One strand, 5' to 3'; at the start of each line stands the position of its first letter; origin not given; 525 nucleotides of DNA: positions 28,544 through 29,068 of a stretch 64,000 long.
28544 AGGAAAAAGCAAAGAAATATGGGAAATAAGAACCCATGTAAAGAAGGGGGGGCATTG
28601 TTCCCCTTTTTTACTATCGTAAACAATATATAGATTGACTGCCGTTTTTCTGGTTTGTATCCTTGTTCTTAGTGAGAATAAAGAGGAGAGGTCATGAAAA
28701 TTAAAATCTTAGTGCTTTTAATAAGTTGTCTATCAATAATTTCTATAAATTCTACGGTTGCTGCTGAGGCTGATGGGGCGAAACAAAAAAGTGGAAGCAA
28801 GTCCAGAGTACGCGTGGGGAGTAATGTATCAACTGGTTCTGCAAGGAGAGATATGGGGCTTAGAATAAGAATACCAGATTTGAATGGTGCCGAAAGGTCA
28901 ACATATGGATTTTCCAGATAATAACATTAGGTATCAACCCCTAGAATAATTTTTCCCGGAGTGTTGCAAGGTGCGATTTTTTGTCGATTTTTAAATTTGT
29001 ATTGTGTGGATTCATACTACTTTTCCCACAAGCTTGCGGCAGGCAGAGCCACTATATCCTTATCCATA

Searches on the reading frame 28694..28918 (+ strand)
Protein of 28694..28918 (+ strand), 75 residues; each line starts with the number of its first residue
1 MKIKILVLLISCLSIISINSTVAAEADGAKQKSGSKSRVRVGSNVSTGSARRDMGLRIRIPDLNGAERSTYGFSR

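Call 5: search_protein_families(library=pfam, proteins=[window:28694-28918:+], max_evalue=1)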
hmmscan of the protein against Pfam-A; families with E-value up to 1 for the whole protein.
seq(75 aa): 1 family
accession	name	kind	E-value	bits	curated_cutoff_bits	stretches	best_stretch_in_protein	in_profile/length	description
PF07172.16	GRP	-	0.09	13.9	30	1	1-48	1-49/90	Glycine rich protein family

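Call 9: find_homologous_proteins(query=window:28694-28918:+, max_evalue=10)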
Query seq(75 aa) (75 aa): 1 proteins with E <= 10 among 1 candidates.
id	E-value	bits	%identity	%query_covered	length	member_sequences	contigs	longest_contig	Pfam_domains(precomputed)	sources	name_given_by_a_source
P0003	1.3e-36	141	97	100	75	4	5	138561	-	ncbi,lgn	-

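Call 34: search_protein_families(library=ncbifam, proteins=[window:28694-28918:+], max_evalue=0.1)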
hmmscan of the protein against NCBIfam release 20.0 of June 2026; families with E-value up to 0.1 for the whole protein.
window:28694-28918:+ (75 aa): 0 families

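Call 35: search_protein_families(library=phrogs, proteins=[window:28694-28918:+], max_evalue=0.1)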
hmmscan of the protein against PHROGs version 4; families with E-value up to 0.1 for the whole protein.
window:28694-28918:+ (75 aa): 0 families

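Call 38: search_protein_representatives(protein=window:28694-28918:+)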
Query: 75 residues. Proteins with E-value up to 0.001 (for the whole library): 1; up to 1e-10: 1; up to 1e-30: 1. The best 1 are listed.
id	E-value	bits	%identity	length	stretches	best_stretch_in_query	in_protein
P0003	4.0e-37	140.6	97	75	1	1-75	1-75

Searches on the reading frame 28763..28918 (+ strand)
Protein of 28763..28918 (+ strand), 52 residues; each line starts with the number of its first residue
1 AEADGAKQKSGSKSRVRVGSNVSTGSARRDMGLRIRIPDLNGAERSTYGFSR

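Call 45: search_solved_structures(query=window:28763-28918:+, max_evalue=10)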
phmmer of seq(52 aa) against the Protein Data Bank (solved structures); distinct sequences matched with E-value up to 10: 0.
